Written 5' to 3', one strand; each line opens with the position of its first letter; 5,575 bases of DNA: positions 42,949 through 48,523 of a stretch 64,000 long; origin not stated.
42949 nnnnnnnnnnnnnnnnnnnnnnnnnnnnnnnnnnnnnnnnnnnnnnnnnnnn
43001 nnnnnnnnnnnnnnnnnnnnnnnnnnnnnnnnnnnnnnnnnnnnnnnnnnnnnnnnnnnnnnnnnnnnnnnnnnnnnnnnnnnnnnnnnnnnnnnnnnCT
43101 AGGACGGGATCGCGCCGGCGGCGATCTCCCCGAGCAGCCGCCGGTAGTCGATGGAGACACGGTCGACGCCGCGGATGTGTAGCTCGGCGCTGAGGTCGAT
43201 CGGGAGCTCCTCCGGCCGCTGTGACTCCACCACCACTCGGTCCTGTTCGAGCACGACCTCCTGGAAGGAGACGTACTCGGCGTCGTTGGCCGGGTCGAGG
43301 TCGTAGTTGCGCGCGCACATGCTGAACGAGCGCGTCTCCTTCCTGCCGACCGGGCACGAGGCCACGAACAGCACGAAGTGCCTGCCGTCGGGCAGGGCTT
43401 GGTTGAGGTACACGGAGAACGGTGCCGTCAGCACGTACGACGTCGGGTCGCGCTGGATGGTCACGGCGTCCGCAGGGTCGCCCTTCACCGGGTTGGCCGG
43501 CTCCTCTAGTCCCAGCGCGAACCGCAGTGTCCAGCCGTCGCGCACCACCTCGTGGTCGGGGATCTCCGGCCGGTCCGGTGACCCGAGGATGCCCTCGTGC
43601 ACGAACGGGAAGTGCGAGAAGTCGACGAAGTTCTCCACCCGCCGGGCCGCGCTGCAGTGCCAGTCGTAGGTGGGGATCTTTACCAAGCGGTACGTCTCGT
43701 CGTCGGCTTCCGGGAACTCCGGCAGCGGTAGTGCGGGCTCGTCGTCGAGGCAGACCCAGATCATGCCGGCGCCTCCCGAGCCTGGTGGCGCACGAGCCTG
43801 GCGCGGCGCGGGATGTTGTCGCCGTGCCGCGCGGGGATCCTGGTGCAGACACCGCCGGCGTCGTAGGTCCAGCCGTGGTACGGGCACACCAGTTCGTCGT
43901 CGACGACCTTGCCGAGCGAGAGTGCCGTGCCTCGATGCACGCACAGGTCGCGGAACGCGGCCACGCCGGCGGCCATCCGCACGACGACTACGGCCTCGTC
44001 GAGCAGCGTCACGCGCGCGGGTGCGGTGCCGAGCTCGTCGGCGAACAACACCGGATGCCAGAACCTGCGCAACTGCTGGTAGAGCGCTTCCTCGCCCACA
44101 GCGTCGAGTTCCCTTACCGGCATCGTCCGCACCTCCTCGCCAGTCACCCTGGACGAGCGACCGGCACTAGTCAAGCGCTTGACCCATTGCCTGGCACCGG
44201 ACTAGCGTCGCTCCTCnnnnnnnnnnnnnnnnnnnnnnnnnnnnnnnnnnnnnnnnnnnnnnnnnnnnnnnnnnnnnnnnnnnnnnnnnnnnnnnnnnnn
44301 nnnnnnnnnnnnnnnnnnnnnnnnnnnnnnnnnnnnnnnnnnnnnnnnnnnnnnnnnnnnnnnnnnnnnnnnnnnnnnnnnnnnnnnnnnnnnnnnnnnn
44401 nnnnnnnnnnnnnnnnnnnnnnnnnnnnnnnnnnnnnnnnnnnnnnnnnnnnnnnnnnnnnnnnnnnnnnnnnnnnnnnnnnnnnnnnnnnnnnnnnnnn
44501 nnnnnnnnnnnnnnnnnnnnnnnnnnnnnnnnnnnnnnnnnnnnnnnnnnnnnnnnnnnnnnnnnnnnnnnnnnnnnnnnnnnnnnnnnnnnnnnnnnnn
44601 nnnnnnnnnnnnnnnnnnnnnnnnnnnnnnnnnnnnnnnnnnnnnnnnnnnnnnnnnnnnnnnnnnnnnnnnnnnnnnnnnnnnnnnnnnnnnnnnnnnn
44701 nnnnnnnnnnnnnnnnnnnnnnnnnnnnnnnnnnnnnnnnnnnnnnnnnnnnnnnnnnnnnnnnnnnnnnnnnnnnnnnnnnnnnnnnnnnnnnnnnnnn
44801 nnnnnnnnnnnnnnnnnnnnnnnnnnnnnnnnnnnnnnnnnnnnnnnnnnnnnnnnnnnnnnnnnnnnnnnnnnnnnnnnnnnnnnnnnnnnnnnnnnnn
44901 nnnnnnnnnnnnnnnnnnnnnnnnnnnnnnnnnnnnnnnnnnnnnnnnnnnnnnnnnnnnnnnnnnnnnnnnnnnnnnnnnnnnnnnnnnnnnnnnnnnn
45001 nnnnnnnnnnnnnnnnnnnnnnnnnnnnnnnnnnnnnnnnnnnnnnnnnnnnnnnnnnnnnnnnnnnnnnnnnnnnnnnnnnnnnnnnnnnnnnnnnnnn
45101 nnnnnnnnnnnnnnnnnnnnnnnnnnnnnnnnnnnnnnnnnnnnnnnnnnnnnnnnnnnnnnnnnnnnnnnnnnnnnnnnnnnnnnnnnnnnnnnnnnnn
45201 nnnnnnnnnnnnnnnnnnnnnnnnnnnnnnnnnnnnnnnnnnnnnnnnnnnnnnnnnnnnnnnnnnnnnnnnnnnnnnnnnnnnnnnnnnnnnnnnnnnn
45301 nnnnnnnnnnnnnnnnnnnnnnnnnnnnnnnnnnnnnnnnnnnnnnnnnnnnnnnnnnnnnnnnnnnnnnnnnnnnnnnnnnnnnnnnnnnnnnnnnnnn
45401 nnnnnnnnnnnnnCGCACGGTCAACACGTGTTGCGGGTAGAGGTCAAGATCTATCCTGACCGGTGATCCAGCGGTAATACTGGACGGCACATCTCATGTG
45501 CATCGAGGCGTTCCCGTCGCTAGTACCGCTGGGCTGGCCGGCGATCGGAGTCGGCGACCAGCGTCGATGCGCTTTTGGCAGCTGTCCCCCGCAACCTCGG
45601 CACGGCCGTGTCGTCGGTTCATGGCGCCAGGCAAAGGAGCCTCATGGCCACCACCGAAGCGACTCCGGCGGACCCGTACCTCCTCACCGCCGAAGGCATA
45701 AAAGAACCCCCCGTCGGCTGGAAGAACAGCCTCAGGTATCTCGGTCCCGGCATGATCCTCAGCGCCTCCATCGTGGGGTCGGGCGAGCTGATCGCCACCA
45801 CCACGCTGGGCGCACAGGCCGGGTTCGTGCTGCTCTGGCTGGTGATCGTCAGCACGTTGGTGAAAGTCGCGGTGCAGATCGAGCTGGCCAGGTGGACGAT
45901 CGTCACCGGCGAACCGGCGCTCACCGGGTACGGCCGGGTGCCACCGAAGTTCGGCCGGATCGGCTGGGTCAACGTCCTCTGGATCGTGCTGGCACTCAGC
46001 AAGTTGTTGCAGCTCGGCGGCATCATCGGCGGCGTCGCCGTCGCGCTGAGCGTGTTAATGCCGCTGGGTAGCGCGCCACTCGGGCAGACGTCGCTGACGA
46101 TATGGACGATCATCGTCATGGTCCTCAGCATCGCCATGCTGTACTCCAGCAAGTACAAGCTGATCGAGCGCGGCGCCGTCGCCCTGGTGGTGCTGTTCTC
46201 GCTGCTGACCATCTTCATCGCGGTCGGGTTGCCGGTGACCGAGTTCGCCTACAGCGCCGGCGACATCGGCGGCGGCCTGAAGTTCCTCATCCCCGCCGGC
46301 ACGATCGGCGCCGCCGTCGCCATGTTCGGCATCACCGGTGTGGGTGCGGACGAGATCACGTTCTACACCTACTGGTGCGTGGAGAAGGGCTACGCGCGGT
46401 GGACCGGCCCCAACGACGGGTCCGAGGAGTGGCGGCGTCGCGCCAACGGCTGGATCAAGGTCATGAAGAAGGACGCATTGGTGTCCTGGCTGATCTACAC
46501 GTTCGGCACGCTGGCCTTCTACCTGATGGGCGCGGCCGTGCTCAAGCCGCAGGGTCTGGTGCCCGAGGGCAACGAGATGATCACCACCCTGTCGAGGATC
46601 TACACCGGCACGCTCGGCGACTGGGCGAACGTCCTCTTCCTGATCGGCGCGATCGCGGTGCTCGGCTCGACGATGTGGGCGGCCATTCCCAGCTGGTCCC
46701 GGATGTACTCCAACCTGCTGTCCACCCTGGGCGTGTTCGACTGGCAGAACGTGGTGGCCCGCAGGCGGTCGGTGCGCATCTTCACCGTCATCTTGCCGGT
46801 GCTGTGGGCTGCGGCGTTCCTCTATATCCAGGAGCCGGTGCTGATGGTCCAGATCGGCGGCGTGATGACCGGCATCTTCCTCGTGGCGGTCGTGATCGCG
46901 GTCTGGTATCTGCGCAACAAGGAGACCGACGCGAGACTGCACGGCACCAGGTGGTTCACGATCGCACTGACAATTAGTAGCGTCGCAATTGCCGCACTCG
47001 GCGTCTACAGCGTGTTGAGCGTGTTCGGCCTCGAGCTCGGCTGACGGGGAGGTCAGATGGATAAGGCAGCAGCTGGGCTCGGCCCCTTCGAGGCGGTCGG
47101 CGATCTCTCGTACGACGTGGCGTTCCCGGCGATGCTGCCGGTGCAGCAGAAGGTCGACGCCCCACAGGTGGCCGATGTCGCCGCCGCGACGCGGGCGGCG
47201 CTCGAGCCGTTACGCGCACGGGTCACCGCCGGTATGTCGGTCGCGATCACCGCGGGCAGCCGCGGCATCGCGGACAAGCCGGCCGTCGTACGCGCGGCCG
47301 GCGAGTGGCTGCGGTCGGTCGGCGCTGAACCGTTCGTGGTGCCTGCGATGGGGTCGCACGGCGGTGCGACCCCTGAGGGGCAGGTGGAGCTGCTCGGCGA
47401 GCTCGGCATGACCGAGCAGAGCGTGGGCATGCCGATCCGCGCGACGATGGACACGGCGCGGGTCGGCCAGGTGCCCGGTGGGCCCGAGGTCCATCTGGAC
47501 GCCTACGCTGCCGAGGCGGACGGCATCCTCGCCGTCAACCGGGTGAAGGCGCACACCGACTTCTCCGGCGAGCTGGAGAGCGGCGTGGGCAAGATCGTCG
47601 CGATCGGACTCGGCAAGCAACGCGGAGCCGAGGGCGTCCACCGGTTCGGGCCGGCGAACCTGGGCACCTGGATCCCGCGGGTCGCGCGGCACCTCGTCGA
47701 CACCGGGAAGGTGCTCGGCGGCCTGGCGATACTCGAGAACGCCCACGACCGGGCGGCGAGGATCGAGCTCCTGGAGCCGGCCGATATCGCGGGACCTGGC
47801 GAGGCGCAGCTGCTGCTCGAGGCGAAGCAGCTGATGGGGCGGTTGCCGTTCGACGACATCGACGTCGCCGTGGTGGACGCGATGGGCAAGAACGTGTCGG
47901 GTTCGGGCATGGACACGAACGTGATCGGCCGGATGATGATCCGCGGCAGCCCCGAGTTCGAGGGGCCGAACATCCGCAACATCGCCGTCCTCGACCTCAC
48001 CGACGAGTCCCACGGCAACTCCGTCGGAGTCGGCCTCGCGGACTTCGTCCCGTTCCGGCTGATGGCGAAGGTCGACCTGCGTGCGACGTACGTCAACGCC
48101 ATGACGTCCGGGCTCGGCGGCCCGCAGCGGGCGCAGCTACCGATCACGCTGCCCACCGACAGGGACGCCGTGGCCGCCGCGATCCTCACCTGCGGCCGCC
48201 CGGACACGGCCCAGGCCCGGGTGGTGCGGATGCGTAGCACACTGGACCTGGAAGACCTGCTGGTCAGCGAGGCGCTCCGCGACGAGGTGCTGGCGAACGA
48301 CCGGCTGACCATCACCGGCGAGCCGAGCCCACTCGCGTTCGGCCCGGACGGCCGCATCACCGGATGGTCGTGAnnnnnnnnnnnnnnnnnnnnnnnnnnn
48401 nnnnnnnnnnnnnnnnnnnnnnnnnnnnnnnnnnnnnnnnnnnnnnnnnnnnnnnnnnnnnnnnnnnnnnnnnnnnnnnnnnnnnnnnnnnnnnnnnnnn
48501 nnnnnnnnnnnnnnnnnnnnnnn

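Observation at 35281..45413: Three exact copies of the palindrome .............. mark a LacI-type regulon of unknown substrate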

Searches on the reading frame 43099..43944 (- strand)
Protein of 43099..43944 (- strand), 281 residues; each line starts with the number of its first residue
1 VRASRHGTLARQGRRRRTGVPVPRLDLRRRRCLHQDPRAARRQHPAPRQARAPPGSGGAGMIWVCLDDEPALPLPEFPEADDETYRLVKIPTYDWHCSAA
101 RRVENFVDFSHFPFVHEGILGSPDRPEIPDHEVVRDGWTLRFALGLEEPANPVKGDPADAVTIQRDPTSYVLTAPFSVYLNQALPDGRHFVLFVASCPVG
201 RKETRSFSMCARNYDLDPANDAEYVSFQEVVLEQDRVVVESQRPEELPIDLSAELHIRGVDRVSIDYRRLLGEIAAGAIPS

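Call 9: search_protein_families(library=pfam, proteins=[window:43099-43944:-], max_evalue=0.001)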
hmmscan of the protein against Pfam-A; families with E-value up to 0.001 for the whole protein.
window:43099-43944:- (281 aa): 1 family
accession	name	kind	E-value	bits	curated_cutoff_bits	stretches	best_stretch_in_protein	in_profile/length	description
PF19112.6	VanA_C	-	1.5e-21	77.8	23.5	1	95-275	1-191/193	Vanillate O-demethylase oxygenase C-terminal domain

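Call 11: search_protein_families(library=ncbifam, proteins=[window:43099-43944:-], max_evalue=0.001)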
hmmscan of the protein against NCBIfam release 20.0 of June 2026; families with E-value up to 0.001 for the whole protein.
window:43099-43944:- (281 aa): 0 families

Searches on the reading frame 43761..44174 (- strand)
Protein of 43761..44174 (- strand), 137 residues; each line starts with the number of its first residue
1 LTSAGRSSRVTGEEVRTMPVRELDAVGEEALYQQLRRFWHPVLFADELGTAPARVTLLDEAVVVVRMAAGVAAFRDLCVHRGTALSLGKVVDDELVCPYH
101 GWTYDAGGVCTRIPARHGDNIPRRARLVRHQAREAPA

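Call 9: search_protein_families(library=pfam, proteins=[window:43761-44174:-], max_evalue=0.001)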
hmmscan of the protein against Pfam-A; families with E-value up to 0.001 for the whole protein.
window:43761-44174:- (137 aa): 1 family
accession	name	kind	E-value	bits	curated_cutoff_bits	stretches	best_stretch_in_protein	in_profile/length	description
PF00355.32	Rieske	-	6.4e-19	68.1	20.3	1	39-117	2-82/88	Rieske [2Fe-2S] domain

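Call 11: search_protein_families(library=ncbifam, proteins=[window:43761-44174:-], max_evalue=0.001)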
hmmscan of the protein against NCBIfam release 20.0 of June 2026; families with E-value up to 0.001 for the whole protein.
window:43761-44174:- (137 aa): 9 families
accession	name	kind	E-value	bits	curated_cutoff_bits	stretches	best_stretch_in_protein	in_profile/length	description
NF052579.1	BetMthstMoxSdmAMthl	equivalog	4.4e-12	45.6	600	1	38-120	17-101/351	4beta-methylsterol monooxygenase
NF058607.1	GlBtMonoOxGbcA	equivalog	1.9e-09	36.4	670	1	55-108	74-129/420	glycine betaine monooxygenase oxygenase subunit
NF041683.1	ant_diox_AndAb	equivalog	3.5e-07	30.4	150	1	39-101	2-65/100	anthranilate 1,2-dioxygenase ferredoxin subunit AndAb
NF042946.1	3PPDioc_HcaE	equivalog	2.5e-06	26.8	830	1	59-116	61-120/450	3-phenylpropionate/cinnamic acid dioxygenase subunit alpha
NF041684.1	ant_diox_AndAc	equivalog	3.2e-06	26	750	1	59-120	69-132/418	anthranilate 1,2-dioxygenase large subunit AndAc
TIGR03229.1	benzo_1_2_benA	equivalog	0.00014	20.8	780.95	1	64-113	66-117/433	benzoate 1,2-dioxygenase large subunit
NF045928.1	Cytb6fFeSPetC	equivalog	0.00026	20.4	250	1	72-117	102-146/179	cytochrome b6-f complex iron-sulfur subunit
NF010001.0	PRK13474.1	subfamily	0.00033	20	154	1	73-117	102-145/178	cytochrome b6-f complex iron-sulfur subunit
TIGR03228.1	anthran_1_2_A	equivalog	0.00056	18.7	671.9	1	62-115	64-119/438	anthranilate 1,2-dioxygenase large subunit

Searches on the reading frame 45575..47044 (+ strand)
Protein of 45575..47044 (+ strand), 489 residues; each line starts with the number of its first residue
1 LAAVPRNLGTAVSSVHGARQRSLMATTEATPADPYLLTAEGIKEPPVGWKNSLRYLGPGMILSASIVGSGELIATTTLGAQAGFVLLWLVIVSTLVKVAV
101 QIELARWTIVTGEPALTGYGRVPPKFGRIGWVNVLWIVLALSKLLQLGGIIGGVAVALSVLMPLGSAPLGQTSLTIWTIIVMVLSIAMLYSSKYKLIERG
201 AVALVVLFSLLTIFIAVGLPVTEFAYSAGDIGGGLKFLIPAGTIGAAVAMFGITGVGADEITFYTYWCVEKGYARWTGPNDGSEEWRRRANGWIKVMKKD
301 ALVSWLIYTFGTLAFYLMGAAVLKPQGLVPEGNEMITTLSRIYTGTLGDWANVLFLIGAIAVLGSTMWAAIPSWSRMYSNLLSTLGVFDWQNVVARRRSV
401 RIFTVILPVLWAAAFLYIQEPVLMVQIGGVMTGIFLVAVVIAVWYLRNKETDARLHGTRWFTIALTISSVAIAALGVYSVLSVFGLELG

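Call 10: search_protein_families(library=pfam, proteins=[window:45575-47044:+], max_evalue=0.001)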
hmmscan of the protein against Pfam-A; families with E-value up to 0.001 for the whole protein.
window:45575-47044:+ (489 aa): 1 family
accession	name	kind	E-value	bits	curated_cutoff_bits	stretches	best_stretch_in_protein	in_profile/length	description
PF01566.24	Nramp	-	7.2e-18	65.2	29.8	1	77-450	6-347/357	Natural resistance-associated macrophage protein-like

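Call 75: search_protein_families(library=ncbifam, proteins=[window:45575-47044:+], max_evalue=1e-10)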
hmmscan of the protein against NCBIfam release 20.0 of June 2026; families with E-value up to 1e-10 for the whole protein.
window:45575-47044:+ (489 aa): 1 family
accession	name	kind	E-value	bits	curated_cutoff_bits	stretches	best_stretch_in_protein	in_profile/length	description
NF037982.1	Nramp_1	equivalog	7.4e-30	104.4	50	1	57-450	1-403/404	Nramp family divalent metal transporter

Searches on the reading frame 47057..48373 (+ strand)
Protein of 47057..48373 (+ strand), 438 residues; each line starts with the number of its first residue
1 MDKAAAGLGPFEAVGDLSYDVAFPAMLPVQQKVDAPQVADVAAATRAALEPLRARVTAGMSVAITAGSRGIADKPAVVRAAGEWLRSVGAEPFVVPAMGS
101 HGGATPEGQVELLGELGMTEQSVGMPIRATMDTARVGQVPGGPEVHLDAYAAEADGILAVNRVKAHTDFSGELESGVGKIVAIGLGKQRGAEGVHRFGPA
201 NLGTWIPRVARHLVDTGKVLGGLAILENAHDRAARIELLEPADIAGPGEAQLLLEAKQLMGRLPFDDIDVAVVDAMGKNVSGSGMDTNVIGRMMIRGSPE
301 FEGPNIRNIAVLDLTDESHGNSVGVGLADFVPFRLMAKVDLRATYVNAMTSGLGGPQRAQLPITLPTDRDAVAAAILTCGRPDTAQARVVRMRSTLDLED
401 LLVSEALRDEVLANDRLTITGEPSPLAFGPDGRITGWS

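Call 10: search_protein_families(library=pfam, proteins=[window:47057-48373:+], max_evalue=0.001)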
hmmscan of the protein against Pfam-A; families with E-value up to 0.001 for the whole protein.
window:47057-48373:+ (438 aa): 1 family
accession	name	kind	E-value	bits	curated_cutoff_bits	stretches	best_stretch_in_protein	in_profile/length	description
PF09861.14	Lar_N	-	1.8e-05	24.5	23.3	1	50-195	39-192/204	Lactate racemase N-terminal domain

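Call 75: search_protein_families(library=ncbifam, proteins=[window:47057-48373:+], max_evalue=1e-10)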
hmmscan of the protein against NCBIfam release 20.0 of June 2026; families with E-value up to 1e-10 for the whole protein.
window:47057-48373:+ (438 aa): 1 family
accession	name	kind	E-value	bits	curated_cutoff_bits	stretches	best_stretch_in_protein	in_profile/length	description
NF052515.1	NPN_iso_grp_22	equivalog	5.5e-146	486.5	400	1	23-412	1-390/392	nickel pincer cofactor-dependent isomerase, group 22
